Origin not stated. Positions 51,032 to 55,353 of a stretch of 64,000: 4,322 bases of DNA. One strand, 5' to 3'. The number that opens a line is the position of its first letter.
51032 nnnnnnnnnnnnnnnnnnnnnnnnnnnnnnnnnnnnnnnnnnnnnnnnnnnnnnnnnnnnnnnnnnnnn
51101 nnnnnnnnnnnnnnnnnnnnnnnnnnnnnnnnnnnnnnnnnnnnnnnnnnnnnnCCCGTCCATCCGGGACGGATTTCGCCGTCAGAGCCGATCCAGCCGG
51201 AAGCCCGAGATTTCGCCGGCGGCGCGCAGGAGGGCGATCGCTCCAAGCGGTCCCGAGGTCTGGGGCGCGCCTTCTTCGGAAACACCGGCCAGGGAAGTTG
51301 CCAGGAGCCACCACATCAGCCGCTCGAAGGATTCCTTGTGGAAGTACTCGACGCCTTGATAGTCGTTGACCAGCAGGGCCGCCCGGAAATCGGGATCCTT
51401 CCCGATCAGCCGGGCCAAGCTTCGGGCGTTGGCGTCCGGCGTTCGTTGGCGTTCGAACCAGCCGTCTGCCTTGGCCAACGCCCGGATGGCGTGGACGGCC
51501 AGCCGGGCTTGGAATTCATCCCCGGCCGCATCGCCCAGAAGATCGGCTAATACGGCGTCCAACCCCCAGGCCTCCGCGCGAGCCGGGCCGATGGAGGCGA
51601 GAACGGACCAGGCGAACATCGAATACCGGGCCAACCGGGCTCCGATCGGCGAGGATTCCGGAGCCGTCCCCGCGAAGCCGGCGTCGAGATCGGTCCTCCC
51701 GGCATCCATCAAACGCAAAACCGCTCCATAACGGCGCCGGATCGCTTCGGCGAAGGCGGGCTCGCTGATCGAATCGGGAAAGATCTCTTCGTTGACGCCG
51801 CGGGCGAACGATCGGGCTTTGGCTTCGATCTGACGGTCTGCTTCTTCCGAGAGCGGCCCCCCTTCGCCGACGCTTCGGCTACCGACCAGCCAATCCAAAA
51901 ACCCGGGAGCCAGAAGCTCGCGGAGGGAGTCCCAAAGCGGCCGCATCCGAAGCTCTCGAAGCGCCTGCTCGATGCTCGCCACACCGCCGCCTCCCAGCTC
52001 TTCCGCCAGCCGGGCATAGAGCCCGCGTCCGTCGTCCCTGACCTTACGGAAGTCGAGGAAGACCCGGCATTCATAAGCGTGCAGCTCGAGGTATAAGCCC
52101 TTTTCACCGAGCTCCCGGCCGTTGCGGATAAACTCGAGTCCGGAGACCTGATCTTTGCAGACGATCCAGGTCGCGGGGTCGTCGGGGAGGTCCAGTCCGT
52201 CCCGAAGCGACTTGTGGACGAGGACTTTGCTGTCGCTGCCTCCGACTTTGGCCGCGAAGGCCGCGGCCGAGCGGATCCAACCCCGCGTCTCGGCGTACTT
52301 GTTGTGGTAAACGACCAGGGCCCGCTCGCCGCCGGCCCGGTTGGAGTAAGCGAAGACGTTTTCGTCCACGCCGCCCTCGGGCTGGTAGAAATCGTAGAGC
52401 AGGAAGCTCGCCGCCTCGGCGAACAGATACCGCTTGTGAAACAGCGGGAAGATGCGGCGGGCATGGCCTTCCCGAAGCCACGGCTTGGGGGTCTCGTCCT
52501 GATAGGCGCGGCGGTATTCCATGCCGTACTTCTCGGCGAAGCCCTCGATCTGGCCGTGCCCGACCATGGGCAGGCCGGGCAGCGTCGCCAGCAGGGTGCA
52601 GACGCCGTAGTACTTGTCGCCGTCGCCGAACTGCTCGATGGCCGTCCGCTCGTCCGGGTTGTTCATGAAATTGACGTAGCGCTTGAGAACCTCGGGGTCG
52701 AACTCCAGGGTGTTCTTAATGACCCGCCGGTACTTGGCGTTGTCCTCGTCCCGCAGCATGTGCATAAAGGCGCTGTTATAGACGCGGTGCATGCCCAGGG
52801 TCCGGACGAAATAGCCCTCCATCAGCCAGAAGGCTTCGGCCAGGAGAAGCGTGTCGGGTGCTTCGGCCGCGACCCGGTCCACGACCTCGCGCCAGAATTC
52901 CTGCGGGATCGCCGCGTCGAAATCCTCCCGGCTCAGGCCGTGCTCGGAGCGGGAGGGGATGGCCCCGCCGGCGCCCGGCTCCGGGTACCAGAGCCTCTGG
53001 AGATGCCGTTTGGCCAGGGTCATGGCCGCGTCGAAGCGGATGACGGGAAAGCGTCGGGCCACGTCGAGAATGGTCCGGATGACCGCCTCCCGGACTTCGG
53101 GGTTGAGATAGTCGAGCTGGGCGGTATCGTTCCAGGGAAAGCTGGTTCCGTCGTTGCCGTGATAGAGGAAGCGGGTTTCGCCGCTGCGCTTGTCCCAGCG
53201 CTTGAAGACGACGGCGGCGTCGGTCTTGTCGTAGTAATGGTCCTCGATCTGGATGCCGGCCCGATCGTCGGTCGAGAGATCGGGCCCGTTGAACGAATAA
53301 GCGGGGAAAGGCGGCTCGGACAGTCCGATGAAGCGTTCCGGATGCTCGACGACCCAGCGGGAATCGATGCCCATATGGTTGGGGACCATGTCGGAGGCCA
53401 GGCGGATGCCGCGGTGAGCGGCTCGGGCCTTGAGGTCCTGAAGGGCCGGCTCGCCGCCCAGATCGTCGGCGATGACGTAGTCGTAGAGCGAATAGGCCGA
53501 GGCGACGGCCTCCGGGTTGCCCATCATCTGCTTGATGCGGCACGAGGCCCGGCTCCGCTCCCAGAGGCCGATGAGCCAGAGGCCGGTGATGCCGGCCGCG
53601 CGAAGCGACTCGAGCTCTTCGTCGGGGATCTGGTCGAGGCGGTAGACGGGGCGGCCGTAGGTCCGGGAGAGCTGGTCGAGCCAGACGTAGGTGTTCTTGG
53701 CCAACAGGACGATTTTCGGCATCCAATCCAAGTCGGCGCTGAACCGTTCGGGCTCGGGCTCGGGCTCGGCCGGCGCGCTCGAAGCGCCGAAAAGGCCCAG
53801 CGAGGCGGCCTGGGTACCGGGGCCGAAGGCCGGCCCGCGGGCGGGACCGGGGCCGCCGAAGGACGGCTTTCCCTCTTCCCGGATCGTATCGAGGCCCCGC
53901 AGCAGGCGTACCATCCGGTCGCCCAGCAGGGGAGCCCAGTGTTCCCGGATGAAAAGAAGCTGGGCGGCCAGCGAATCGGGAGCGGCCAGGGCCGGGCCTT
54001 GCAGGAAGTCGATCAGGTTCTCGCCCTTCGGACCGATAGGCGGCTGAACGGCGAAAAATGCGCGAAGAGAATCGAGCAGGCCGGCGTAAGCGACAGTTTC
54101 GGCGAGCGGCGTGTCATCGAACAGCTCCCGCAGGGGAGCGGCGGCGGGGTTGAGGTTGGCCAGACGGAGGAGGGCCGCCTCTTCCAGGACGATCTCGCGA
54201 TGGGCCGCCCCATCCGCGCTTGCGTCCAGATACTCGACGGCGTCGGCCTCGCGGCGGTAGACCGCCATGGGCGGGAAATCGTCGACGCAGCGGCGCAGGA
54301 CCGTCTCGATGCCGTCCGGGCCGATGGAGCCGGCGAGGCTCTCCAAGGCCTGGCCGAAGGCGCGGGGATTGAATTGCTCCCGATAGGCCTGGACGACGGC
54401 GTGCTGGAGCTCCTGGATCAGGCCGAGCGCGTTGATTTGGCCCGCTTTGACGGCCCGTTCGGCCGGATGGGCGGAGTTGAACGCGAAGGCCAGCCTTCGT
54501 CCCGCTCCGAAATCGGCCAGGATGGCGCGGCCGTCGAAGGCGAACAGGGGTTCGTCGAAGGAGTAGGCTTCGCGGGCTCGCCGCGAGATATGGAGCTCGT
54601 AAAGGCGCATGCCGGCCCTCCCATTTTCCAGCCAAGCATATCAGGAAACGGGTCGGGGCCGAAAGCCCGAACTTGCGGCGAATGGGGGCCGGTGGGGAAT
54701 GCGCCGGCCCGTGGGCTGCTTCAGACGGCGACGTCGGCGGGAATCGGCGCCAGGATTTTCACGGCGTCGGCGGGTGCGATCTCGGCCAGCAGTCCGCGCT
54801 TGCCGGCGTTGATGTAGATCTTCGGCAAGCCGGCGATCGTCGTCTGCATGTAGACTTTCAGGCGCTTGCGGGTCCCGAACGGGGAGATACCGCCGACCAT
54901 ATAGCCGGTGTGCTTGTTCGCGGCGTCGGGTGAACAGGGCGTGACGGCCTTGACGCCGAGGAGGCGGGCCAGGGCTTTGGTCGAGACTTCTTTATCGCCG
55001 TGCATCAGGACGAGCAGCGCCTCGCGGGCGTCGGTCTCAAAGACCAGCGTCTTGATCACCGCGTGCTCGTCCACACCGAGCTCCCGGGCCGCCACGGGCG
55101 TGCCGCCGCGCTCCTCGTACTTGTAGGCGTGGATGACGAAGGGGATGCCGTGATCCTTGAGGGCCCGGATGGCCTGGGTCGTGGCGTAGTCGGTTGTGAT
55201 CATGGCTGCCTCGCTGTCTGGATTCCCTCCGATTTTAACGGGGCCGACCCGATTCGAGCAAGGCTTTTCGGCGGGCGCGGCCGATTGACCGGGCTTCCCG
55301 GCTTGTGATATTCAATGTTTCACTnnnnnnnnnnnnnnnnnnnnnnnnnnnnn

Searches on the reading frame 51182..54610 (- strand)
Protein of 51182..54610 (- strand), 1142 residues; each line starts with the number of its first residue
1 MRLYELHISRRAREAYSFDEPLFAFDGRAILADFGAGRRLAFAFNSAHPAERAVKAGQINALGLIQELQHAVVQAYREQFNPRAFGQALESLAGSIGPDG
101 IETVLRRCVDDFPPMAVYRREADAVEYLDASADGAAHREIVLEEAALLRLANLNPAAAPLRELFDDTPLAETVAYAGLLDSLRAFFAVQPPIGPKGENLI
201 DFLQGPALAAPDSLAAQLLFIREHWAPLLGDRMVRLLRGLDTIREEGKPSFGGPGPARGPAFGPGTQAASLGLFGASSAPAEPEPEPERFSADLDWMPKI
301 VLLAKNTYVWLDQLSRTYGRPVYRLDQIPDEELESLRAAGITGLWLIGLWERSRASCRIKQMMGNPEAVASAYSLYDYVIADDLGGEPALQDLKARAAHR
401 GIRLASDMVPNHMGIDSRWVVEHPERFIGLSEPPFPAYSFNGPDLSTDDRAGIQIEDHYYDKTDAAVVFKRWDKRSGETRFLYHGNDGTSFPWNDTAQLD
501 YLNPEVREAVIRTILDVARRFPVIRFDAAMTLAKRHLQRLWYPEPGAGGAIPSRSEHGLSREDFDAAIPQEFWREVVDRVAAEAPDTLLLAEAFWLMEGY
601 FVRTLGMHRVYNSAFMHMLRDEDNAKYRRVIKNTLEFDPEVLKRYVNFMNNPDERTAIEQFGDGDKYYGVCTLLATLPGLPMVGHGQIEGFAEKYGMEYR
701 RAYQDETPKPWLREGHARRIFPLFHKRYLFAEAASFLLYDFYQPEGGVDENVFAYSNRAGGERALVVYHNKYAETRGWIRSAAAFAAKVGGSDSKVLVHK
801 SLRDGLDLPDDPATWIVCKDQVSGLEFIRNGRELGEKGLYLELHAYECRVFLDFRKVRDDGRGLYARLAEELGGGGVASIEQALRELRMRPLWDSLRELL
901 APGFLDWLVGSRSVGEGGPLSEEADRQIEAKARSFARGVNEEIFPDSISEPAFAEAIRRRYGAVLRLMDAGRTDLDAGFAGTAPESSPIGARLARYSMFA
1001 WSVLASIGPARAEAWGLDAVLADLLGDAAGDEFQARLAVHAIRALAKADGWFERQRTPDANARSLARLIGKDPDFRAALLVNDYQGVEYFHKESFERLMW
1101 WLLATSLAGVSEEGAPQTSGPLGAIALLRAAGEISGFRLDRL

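Call 9: search_protein_families(library=pfam, proteins=[window:51182-54610:-], max_evalue=0.0001)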
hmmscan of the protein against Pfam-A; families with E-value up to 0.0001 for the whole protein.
window:51182-54610:- (1142 aa): 1 family
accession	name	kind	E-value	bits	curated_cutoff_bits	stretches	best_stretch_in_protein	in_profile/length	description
PF00128.31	Alpha-amylase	-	1.2e-08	35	22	1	332-693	24-358/446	Alpha amylase, catalytic domain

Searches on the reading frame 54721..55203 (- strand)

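Call 9: search_protein_families(library=pfam, proteins=[window:54721-55203:-], max_evalue=0.0001)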
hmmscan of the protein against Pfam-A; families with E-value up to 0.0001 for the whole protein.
window:54721-55203:- (160 aa): 1 family
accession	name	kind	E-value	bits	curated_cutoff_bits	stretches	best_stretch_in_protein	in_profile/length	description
PF04073.20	tRNA_edit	-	1e-27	97.1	25.5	1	38-149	10-122/123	Aminoacyl-tRNA editing domain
